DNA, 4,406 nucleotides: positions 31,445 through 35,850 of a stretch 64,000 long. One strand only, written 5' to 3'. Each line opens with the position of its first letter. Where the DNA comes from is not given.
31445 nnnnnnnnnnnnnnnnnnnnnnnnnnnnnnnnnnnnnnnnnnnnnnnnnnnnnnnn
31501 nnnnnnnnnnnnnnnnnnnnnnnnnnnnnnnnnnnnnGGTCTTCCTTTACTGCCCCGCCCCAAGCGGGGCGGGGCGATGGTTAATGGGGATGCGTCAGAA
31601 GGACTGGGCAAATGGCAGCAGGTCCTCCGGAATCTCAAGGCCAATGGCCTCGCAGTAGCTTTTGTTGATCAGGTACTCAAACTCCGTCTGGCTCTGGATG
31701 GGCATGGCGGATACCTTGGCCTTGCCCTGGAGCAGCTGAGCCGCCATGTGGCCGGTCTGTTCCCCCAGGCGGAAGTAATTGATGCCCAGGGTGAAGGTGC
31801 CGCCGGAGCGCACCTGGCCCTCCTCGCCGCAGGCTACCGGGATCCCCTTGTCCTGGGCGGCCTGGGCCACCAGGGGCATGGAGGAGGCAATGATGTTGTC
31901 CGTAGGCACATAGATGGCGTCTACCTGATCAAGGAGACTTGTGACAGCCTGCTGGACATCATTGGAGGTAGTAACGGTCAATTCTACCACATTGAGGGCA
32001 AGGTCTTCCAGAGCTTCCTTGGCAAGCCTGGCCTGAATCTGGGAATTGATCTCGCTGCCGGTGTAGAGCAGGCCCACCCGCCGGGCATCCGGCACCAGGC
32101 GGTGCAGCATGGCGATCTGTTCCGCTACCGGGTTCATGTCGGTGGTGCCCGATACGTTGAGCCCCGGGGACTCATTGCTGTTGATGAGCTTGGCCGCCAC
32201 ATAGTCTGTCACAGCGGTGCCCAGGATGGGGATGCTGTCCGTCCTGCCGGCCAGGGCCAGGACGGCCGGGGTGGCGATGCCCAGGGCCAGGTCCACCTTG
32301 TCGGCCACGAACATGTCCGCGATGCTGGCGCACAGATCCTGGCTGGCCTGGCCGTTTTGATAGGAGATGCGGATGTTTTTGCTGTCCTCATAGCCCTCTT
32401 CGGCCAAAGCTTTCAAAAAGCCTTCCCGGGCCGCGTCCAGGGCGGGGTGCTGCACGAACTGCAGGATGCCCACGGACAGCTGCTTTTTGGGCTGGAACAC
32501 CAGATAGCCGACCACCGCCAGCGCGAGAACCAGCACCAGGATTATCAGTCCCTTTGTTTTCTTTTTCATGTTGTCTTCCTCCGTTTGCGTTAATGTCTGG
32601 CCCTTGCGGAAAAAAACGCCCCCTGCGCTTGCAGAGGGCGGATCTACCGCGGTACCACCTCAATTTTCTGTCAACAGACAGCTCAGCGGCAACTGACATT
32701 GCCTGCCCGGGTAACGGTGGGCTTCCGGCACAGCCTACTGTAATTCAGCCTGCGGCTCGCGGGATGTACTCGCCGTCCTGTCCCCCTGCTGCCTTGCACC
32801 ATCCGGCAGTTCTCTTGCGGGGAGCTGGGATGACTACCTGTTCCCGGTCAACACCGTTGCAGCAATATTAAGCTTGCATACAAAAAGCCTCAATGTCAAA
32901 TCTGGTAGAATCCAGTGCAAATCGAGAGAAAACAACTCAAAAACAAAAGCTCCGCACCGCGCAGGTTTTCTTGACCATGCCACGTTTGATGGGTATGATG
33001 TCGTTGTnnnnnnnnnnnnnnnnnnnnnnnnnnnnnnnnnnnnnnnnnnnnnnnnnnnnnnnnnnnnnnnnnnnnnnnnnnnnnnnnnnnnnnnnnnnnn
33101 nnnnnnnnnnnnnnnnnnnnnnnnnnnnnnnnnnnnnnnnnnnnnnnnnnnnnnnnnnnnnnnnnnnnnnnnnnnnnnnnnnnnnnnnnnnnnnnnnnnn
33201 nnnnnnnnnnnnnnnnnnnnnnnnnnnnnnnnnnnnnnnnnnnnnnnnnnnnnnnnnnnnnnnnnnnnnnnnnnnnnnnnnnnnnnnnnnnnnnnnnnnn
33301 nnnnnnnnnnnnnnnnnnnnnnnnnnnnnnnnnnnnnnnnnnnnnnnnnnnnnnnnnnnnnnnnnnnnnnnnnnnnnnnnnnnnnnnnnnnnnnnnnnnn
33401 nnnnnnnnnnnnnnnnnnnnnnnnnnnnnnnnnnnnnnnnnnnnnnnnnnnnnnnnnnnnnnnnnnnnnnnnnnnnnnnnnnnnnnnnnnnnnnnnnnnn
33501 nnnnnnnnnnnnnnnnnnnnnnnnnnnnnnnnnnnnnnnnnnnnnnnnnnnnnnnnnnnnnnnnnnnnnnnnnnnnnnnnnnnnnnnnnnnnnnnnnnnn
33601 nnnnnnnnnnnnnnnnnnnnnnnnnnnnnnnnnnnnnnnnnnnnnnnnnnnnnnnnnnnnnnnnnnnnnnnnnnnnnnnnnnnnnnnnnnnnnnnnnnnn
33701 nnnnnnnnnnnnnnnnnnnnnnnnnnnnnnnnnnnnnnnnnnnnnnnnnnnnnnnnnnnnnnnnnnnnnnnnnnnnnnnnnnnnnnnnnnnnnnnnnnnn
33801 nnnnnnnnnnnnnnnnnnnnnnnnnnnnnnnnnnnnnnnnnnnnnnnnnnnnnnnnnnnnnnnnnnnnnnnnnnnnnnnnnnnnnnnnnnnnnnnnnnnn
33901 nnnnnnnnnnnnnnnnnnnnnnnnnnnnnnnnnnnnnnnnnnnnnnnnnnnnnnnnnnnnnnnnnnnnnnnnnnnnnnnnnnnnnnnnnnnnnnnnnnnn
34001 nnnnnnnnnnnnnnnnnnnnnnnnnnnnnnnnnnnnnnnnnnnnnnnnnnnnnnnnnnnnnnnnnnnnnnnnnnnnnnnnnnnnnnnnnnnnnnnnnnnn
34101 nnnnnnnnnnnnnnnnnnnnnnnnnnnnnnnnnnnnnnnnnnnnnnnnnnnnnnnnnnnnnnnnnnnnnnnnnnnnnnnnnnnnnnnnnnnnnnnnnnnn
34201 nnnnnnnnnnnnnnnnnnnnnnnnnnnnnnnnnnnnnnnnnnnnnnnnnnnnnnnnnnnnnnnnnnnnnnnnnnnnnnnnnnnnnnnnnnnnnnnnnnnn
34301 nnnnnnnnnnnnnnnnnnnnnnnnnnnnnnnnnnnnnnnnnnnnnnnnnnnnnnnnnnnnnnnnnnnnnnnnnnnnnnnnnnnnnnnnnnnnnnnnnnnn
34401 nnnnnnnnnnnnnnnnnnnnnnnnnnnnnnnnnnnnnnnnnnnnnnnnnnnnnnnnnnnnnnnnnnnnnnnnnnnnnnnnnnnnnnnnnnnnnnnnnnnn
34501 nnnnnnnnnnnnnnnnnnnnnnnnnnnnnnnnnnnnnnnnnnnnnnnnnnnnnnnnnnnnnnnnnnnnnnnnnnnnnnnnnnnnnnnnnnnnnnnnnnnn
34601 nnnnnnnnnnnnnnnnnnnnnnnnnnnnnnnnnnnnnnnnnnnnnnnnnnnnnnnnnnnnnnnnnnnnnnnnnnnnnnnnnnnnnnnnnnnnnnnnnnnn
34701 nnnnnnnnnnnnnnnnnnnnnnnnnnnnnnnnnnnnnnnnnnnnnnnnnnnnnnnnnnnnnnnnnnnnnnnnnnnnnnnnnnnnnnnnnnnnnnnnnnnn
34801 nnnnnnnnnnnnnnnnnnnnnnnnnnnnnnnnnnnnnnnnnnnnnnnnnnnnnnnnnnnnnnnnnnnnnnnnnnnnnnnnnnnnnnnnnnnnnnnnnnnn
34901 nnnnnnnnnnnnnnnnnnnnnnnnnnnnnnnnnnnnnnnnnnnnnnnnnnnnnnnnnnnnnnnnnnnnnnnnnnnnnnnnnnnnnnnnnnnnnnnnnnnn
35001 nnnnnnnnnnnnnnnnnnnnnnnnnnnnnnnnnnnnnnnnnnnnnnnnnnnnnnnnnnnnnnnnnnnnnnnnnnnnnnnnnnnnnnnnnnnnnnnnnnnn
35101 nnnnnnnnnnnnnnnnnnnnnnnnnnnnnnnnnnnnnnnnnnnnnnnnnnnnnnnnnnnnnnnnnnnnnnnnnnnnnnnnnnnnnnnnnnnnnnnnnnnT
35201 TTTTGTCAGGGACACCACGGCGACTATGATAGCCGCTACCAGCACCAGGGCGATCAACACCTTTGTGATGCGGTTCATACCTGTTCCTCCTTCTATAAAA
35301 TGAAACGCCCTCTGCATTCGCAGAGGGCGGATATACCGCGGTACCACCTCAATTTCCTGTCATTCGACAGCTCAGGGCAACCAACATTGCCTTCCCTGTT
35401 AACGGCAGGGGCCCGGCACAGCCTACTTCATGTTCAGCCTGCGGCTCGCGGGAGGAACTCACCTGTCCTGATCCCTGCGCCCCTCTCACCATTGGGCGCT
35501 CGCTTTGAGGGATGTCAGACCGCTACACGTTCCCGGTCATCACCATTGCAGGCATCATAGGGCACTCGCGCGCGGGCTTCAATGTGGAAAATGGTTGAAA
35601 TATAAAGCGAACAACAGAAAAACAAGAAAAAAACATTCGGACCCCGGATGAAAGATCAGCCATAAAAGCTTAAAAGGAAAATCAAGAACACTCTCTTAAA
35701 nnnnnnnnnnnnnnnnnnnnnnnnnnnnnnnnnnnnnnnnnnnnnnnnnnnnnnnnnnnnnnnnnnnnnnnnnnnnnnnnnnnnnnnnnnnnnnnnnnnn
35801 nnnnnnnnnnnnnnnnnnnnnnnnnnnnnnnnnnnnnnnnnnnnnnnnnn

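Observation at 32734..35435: Twin T-box scaffolds that differ essentially only in the specifier (UAC versus AUG reading)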

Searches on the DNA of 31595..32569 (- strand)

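Call 48: search_rna_families(source=L033, start=200, end=3000, threshold=evalue, max_evalue=0.001, show_alignments=2)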
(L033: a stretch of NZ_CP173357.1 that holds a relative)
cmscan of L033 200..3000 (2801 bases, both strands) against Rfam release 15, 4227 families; matches with E-value up to 0.001: 2.
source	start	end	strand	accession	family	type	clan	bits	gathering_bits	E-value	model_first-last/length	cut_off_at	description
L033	327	579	+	RF00230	T-box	Cis-reg; leader;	-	124.8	93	1.4e-28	1-219/219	no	T-box leader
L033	2659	2900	+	RF00230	T-box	Cis-reg; leader;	-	116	93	2.5e-26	1-219/219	no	T-box leader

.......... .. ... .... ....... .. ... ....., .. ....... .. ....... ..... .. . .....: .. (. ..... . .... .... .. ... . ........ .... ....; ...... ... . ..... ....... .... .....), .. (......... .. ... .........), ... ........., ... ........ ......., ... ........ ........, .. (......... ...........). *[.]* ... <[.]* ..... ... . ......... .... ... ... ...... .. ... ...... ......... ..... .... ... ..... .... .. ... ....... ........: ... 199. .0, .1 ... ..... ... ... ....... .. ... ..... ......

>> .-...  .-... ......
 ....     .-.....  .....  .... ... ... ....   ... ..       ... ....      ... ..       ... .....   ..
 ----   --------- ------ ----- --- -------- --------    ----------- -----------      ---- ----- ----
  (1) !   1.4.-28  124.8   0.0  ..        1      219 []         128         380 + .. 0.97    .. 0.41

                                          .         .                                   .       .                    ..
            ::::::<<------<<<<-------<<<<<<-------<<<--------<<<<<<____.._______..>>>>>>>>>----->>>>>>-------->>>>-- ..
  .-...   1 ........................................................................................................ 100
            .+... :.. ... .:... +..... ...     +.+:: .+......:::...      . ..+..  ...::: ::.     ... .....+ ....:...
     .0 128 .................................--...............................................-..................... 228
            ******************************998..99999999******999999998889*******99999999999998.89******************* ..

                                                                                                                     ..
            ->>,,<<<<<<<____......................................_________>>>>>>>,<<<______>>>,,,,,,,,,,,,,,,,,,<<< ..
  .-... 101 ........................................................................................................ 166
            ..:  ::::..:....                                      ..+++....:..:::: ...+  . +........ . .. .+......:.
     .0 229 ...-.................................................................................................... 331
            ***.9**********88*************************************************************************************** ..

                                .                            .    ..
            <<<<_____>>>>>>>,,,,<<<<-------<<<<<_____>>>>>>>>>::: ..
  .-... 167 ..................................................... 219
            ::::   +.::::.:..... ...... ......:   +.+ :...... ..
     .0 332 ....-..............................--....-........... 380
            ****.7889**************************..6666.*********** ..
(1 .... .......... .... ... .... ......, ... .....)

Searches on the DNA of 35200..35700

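Call 4: search_rna_families(source=window, start=35200, end=35700, threshold=evalue, max_evalue=1, show_alignments=3)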
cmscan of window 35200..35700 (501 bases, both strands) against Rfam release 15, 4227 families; matches with E-value up to 1: 1.
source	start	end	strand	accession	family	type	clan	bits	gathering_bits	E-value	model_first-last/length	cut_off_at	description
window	35320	35549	-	RF00230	T-box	Cis-reg; leader;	-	82.2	93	2.3e-18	1-219/219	no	T-box leader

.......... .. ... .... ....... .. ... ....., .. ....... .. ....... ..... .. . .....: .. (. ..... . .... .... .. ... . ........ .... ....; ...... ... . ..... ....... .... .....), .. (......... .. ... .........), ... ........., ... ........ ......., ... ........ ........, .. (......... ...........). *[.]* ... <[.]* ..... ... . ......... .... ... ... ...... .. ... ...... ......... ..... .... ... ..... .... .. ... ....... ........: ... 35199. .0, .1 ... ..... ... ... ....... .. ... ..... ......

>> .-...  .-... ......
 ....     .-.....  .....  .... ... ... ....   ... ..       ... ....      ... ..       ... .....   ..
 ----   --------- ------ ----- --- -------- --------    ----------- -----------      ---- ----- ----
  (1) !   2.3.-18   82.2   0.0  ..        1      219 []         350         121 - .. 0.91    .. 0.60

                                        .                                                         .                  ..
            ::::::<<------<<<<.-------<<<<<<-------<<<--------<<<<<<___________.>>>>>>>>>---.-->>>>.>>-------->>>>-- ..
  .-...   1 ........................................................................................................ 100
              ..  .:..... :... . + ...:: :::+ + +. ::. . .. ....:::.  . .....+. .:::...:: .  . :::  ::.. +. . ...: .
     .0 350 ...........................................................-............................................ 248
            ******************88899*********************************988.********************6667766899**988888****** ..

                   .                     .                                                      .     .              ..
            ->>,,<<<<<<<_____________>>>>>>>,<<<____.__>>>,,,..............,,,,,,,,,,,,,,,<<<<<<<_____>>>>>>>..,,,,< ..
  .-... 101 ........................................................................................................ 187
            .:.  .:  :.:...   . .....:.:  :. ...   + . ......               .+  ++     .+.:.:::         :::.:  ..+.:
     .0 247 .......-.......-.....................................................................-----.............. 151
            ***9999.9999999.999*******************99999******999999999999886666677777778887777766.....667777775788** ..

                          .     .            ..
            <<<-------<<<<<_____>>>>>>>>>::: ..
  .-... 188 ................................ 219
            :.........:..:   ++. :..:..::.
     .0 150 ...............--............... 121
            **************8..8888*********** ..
